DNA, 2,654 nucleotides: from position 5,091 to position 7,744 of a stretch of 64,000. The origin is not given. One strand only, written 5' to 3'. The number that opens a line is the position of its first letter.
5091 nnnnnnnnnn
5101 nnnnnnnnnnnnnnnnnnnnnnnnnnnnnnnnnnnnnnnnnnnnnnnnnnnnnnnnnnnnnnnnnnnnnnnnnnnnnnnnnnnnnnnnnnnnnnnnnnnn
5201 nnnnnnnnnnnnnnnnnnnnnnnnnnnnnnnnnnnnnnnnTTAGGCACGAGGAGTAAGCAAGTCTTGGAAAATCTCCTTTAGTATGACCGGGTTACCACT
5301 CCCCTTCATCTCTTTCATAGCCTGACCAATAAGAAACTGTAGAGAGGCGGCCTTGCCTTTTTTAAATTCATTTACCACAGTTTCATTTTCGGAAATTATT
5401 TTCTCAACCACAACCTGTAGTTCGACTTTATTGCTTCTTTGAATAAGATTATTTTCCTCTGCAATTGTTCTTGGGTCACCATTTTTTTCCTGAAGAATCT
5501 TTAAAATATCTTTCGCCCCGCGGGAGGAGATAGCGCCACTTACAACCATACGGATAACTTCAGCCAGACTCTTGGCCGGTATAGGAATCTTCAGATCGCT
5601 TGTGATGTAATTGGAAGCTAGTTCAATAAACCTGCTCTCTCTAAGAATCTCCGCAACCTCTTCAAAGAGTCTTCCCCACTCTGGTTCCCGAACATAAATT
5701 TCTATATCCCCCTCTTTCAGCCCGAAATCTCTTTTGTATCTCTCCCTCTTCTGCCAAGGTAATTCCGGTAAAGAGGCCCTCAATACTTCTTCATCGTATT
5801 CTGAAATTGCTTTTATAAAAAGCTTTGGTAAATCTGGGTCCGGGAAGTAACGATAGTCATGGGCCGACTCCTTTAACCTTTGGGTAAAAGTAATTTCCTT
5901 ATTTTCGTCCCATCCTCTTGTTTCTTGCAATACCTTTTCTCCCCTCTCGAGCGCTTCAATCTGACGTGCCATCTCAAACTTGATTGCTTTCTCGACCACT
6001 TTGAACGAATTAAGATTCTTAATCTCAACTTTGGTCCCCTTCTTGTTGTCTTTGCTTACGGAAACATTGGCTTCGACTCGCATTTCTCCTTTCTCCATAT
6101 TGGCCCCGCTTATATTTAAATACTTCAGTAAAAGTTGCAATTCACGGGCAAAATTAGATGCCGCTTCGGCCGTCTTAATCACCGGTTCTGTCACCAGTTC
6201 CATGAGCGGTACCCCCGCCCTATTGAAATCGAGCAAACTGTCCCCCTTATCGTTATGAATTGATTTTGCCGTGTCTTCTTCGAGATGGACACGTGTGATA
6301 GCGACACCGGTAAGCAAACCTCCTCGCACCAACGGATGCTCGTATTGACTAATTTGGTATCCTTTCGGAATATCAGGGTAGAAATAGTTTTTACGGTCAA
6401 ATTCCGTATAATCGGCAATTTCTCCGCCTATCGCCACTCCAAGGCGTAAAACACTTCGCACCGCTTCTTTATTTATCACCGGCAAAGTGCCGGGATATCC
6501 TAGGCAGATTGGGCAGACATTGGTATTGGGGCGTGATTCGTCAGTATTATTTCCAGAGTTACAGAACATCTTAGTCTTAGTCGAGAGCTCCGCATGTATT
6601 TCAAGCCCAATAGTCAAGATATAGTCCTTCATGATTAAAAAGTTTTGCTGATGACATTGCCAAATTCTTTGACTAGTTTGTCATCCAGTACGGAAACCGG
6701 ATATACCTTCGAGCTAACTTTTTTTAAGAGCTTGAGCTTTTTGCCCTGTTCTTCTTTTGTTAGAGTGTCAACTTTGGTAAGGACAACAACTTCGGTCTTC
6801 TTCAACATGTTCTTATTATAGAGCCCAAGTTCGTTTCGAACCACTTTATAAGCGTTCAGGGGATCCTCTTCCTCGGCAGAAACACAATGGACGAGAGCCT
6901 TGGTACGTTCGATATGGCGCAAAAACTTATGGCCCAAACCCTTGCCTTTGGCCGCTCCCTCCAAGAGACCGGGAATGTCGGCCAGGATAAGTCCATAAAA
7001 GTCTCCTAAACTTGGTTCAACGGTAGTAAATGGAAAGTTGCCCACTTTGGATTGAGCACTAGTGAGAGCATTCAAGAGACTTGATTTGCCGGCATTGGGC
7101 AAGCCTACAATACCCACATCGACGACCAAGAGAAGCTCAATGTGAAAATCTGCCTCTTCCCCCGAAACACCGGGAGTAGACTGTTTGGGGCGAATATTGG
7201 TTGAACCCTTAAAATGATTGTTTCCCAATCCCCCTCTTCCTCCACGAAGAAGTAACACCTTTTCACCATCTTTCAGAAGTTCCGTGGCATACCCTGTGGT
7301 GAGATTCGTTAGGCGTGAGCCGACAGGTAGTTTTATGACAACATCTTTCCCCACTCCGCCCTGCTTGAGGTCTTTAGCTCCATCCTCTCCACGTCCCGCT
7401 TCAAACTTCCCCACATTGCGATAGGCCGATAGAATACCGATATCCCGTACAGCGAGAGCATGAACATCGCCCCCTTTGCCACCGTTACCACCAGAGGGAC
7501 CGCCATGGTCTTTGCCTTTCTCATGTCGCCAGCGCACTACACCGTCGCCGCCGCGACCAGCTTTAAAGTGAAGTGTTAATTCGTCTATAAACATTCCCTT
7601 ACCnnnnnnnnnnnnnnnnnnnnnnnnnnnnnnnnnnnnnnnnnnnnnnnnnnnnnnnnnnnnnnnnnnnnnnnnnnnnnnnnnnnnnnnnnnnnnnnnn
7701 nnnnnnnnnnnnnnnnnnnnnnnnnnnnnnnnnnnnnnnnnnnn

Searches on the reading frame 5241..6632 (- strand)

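Call 57: search_protein_families(library=pfam, proteins=[window:5241-6632:-], max_evalue=0.01)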
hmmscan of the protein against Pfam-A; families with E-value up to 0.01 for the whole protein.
window:5241-6632:- (463 aa): 2 families
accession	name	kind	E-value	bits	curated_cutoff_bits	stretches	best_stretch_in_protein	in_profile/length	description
PF02934.20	GatB_N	-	9.8e-108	360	23.4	1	7-274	2-272/277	GatB/GatE catalytic domain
PF02637.23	GatB_Yqey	-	2.8e-27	95.9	27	1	348-459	37-148/148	GatB domain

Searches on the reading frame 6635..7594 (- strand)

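Call 57: search_protein_families(library=pfam, proteins=[window:6635-7594:-], max_evalue=0.01)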
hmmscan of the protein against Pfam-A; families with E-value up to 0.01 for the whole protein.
window:6635-7594:- (319 aa): 5 families
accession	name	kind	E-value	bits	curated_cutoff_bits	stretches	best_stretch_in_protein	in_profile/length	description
PF01018.28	GTP1_OBG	-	6.7e-39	133.4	27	1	3-154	1-153/155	GTP1/OBG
PF01926.29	MMR_HSR1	-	1.2e-23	83.8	21.9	1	159-274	1-113/113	50S ribosome-binding GTPase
PF02421.24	FeoB_N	-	3.4e-12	46.6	27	1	160-303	3-144/156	Ferrous iron transport protein B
PF03193.22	RsgA_GTPase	-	0.001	19.3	30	0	244-314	35-103/174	RsgA GTPase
PF00350.29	Dynamin_N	-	0.0033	17.9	27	0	160-190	1-32/168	Dynamin family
